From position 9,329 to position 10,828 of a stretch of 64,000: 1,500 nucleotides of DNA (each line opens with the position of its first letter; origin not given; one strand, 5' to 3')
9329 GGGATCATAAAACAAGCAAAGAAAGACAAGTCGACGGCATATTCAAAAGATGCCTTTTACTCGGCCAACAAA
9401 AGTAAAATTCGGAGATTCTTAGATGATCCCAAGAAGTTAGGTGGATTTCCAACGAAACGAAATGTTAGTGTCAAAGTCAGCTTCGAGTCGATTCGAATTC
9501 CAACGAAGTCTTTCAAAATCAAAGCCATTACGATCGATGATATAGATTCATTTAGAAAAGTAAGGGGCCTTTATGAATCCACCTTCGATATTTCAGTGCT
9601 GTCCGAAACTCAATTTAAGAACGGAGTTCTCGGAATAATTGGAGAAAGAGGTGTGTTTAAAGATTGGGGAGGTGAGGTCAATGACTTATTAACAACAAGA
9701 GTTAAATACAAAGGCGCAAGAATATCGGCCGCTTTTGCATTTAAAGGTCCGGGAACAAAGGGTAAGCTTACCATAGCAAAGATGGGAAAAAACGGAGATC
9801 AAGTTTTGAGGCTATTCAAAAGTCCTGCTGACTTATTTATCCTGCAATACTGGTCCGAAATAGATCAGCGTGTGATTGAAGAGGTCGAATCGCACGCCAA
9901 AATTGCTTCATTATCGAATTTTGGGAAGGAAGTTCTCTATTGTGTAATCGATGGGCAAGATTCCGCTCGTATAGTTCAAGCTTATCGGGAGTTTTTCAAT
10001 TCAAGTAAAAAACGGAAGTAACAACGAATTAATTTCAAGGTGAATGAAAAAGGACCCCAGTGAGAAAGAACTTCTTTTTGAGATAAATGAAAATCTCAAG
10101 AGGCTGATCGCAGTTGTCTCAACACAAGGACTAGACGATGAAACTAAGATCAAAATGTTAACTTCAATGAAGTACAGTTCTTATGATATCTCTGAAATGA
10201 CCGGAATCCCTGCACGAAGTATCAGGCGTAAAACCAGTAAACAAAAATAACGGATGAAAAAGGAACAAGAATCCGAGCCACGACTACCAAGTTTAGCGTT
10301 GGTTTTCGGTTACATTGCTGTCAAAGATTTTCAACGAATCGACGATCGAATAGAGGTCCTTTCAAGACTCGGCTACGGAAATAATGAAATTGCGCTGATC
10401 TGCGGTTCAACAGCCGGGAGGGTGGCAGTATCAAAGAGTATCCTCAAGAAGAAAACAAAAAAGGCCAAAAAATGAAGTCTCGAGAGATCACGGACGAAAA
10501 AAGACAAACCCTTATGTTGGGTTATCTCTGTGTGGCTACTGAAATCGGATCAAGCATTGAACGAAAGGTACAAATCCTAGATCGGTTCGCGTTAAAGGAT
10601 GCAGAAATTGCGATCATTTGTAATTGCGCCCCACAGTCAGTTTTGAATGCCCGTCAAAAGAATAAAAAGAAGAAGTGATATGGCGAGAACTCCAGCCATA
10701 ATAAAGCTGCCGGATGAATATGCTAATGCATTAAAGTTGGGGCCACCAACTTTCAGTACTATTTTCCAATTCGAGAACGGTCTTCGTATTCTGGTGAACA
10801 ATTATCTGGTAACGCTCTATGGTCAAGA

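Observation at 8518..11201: Eight-gene array with a duplicated '3+1' layout: 3 small HTH-polyK paralogs + wHTH/nuclease-like protein, then 3 more HTH-polyK paralogs + HEPN protein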

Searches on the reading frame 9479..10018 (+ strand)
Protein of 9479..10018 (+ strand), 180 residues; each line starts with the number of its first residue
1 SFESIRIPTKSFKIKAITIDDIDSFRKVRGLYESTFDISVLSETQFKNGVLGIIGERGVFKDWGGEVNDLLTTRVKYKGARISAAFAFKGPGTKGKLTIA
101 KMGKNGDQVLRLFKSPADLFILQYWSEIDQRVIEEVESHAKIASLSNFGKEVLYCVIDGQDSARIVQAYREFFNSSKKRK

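Call 48: predict_structure(alignment_id=A3)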
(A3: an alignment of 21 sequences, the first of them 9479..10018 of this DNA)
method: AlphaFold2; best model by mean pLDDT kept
length: 180 residues; sequences in the alignment: 21
mean_pLDDT: 89.2   pTM: 0.86
mean pLDDT of the five models: 89.2, 87.2, 86.8, 85.4, 83.9
residues with pLDDT >= 90: 120; 70-90: 47; 50-70: 8; < 50: 5
segments of 3 or more residues with pLDDT < 50: 176-180
pLDDT, mean of each block of 10 residues (from residue 1): 73 95 97 87 92 94 81 97 94 81 81 95 94 95 91 97 96 64
secondary structure, 60 per line:
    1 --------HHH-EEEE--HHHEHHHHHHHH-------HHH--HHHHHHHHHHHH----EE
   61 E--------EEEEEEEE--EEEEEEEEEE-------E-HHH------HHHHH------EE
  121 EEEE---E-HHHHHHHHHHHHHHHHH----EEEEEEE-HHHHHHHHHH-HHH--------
elements in order: E13-16 H23-30 H43-54 E59-61 E70-77 E80-89 H108-112 E119-124 H130-146 E151-157 H159-168

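Call 51: fold_search(model_id=the predicted structure, library=pdb)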
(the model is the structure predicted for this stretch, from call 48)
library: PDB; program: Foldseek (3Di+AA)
matches with E <= 10: 1063; with E <= 0.001: 0
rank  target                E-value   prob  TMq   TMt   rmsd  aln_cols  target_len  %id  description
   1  5xog_E                9.2e-03  0.84  0.35  0.31   9.2       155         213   10  RNA Polymerase II elongation complex bound with Spt5 KOW5 and Elf1 (released 2017-08-16)
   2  5kdr_A                9.2e-03  0.30  0.23  0.16  10.5       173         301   13  The crystal structure of carboxyltransferase from Staphylococcus Aureus bound to the antimicrobial agent moiramide B. (released 2016-08-10)
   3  6wam_F                1.5e-02  0.77  0.35  0.18   8.2       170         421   12  Structure of Acinetobacter baumannii Cap4 SAVED/CARF-domain containing receptor (released 2020-06-17)
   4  9m70_D                1.5e-02  0.30  0.25  0.19  11.0       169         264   14  Crystal Structure of the Carboxyltransferase Subunit of Acetyl-CoA carboxylase from Chloroflexus aurantiacus (released 2026-03-11)
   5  9m70_B                1.5e-02  0.25  0.24  0.18  11.4       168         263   14  Crystal Structure of the Carboxyltransferase Subunit of Acetyl-CoA carboxylase from Chloroflexus aurantiacus (released 2026-03-11)
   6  5kdr_B                1.5e-02  0.09  0.17  0.13  18.8       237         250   10  The crystal structure of carboxyltransferase from Staphylococcus Aureus bound to the antimicrobial agent moiramide B. (released 2016-08-10)
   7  6wan_F                1.9e-02  0.75  0.36  0.19   8.2       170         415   12  Structure of Acinetobacter baumannii Cap4 SAVED/CARF-domain containing receptor with the cyclic trinucleotide 3'3'3'-c (released 2020-06-17)
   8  6vm6_E                1.9e-02  0.63  0.34  0.18   8.3       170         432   12  Structure of Acinetobacter baumannii Cap4 SAVED/CARF-domain containing receptor with the cyclic trinucleotide 2'3'3'-c (released 2020-06-17)
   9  6vm6_C                2.3e-02  0.57  0.34  0.17   8.0       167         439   11  Structure of Acinetobacter baumannii Cap4 SAVED/CARF-domain containing receptor with the cyclic trinucleotide 2'3'3'-c (released 2020-06-17)
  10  6vm6_A                2.4e-02  0.60  0.34  0.17   8.3       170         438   12  Structure of Acinetobacter baumannii Cap4 SAVED/CARF-domain containing receptor with the cyclic trinucleotide 2'3'3'-c (released 2020-06-17)
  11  8j99_B                2.8e-02  0.38  0.29  0.14  12.6       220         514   12  Human 3-methylcrotonyl-CoA carboxylase in BCS-mcoa state (released 2024-05-08)
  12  8zv0_B                2.9e-02  0.54  0.32  0.28   7.7       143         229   14  Structure of G131R-hPCC BCCP-CT Conformation (released 2025-11-19)
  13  6vm6_B                2.9e-02  0.54  0.34  0.17   8.2       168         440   12  Structure of Acinetobacter baumannii Cap4 SAVED/CARF-domain containing receptor with the cyclic trinucleotide 2'3'3'-c (released 2020-06-17)
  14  6wam_B                3.8e-02  0.51  0.34  0.18   8.2       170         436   12  Structure of Acinetobacter baumannii Cap4 SAVED/CARF-domain containing receptor (released 2020-06-17)
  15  6wam_E                4.1e-02  0.47  0.34  0.18   8.0       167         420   11  Structure of Acinetobacter baumannii Cap4 SAVED/CARF-domain containing receptor (released 2020-06-17)
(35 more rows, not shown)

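Call 55: fold_search(model_id=the predicted structure, library=viral)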
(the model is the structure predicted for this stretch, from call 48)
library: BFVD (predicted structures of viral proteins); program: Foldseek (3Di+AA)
matches with E <= 10: 921; with E <= 0.001: 0
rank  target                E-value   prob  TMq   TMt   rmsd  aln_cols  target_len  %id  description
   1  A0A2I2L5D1            8.1e-03  0.72  0.31  0.20   6.9       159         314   11  RNA polymerase subunit 5 RPB5 [Orpheovirus IHUMI-LCC2]
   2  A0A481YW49            9.8e-03  0.85  0.31  0.28   7.1       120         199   12  DNA-directed RNA polymerase subunit 5 [Marseillevirus LCMAC103]
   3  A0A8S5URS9            1.3e-02  0.98  0.33  0.19   3.4       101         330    8  Restriction endonuclease [Siphoviridae sp. cthae16]
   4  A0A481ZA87            1.6e-02  0.77  0.25  0.22   5.3        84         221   11  DNA-directed RNA polymerase subunit 5 [Pithovirus LCPAC401]
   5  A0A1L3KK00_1          1.6e-02  0.69  0.38  0.12  14.6       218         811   12  RNA helicase [Hubei virga-like virus 22]
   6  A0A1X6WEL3            1.9e-02  0.35  0.29  0.25   9.7       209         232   10  (no name in the UniProt tables at hand)
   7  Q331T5                2.0e-02  0.72  0.38  0.33   7.7       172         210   11  (no name in the UniProt tables at hand)
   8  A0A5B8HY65            2.1e-02  0.54  0.26  0.17   6.8       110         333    7  Uncharacterized protein [Mimiviridae sp. ChoanoV1]
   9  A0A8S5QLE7            2.8e-02  0.80  0.37  0.26   6.9       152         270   12  Restriction endonuclease [Siphoviridae sp. ctVCm11]
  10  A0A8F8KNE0            4.3e-02  0.54  0.33  0.27  10.5       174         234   12  DNA-directed RNA polymerase subunit 5 [Clandestinovirus]
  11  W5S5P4                5.3e-02  0.06  0.17  0.06  20.5       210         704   13  RecD/TraA family helicase repair protein [Pithovirus sibericum]
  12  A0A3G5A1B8            6.4e-02  0.30  0.32  0.29   9.6       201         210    8  Uncharacterized protein [Harvfovirus sp.]
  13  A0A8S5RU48            6.4e-02  0.21  0.24  0.32   8.1       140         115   10  (no name in the UniProt tables at hand)
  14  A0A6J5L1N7            6.8e-02  0.30  0.34  0.10  11.6       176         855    8  DOD-type homing endonuclease domain-containing protein [uncultured Caudovirales phage]
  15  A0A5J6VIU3            6.8e-02  0.28  0.25  0.33   6.5       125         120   14  Ras family protein [Megaviridae environmental sample]
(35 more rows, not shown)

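Call 71: search_protein_representatives(alignment_id=A3)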
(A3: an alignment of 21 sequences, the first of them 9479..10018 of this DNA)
Query: 21 sequences, 177 profile positions. Proteins with E-value up to 0.001 (for the whole library): 1083; up to 1e-10: 872; up to 1e-30: 394. The best 150 are listed.
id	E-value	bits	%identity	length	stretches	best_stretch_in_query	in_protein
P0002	2.5e-78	277.9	-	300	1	2-175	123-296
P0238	1.4e-75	269.0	-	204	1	2-174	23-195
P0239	1.3e-73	262.6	-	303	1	2-175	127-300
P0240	3.3e-72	258.0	-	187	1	3-173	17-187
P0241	1.4e-71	256.0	-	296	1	2-174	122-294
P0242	2.4e-71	255.2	-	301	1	4-174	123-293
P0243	2.6e-71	255.1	-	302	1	3-174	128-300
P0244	5.1e-71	254.2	-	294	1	4-173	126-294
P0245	1.8e-70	252.4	-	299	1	8-174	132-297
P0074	4.4e-70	251.1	-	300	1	3-173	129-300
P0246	5.0e-70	250.9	-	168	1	6-173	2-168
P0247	1.4e-69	249.5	-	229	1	5-175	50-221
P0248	2.5e-69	248.7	-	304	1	2-176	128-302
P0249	9.5e-69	246.8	-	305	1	6-175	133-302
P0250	1.6e-68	246.0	-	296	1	3-174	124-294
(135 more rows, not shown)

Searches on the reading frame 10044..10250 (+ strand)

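Call 3: search_protein_families(library=pfam, max_evalue=1, proteins=[window:10044-10250:+])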
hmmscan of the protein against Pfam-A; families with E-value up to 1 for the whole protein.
window:10044-10250:+ (68 aa): 1 family
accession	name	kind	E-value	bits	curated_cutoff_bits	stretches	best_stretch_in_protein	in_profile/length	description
PF23040.1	PH_SSH1-like_1st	-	0.2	12.1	27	1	16-53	26-62/150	Protein phosphatase Slingshot homolog 1-like, PH domain-like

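Call 4: search_protein_families(library=padloc, max_evalue=1, proteins=[window:10044-10250:+])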
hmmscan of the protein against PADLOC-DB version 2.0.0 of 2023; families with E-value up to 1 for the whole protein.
window:10044-10250:+ (68 aa): 1 family
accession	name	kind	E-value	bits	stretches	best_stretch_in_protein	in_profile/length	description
PDLC04133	mad1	-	0.016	13.5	1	41-64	3-26/60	mads_1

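Call 6: search_protein_families(library=ncbifam, max_evalue=1, proteins=[window:10044-10250:+])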
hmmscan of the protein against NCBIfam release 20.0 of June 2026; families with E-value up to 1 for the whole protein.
window:10044-10250:+ (68 aa): 0 families

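Call 83: search_protein_families(library=phrogs, max_evalue=0.01, proteins=[window:10044-10250:+])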
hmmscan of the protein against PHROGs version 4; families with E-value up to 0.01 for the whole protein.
window:10044-10250:+ (68 aa): 0 families

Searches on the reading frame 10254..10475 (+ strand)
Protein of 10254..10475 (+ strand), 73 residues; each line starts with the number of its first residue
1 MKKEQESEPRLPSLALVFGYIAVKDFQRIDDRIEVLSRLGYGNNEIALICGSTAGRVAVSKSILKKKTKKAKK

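Call 3: search_protein_families(library=pfam, max_evalue=1, proteins=[window:10254-10475:+])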
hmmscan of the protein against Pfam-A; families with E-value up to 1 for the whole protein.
window:10254-10475:+ (73 aa): 1 family
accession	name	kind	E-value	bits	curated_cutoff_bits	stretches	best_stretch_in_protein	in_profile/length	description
PF13224.11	DUF4032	-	0.033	14.5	23.8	1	21-68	12-59/163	Domain of unknown function (DUF4032)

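Call 4: search_protein_families(library=padloc, max_evalue=1, proteins=[window:10254-10475:+])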
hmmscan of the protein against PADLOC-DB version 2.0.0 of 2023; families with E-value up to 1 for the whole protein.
window:10254-10475:+ (73 aa): 0 families

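Call 6: search_protein_families(library=ncbifam, max_evalue=1, proteins=[window:10254-10475:+])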
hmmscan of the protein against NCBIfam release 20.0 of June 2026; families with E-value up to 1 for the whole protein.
window:10254-10475:+ (73 aa): 0 families

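Call 83: search_protein_families(library=phrogs, max_evalue=0.01, proteins=[window:10254-10475:+])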
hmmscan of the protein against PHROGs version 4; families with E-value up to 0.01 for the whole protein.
window:10254-10475:+ (73 aa): 0 families

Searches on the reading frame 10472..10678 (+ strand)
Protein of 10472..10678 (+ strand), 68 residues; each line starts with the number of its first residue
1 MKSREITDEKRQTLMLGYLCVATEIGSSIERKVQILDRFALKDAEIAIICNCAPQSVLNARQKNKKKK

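Call 3: search_protein_families(library=pfam, max_evalue=1, proteins=[window:10472-10678:+])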
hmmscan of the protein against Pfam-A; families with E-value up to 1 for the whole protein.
window:10472-10678:+ (68 aa): 3 families
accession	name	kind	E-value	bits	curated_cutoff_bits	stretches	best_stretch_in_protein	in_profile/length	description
PF15978.11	TnsD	-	0.03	13.8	32.4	1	22-66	180-225/355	Tn7-like transposition protein D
PF03874.21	RNA_pol_Rpb4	-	0.1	13.4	25.6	1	29-60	58-89/116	RNA polymerase Rpb4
PF21643.2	T6SS_Tsi2-like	-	0.15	12.8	27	1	10-33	4-26/71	T6SS, Immune protein Tsi2-like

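Call 4: search_protein_families(library=padloc, max_evalue=1, proteins=[window:10472-10678:+])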
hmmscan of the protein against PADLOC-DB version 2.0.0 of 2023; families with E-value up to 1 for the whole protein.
window:10472-10678:+ (68 aa): 0 families

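Call 6: search_protein_families(library=ncbifam, max_evalue=1, proteins=[window:10472-10678:+])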
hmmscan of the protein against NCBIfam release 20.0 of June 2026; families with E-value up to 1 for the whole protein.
window:10472-10678:+ (68 aa): 0 families

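Call 83: search_protein_families(library=phrogs, max_evalue=0.01, proteins=[window:10472-10678:+])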
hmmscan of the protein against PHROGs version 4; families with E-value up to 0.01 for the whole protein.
window:10472-10678:+ (68 aa): 0 families
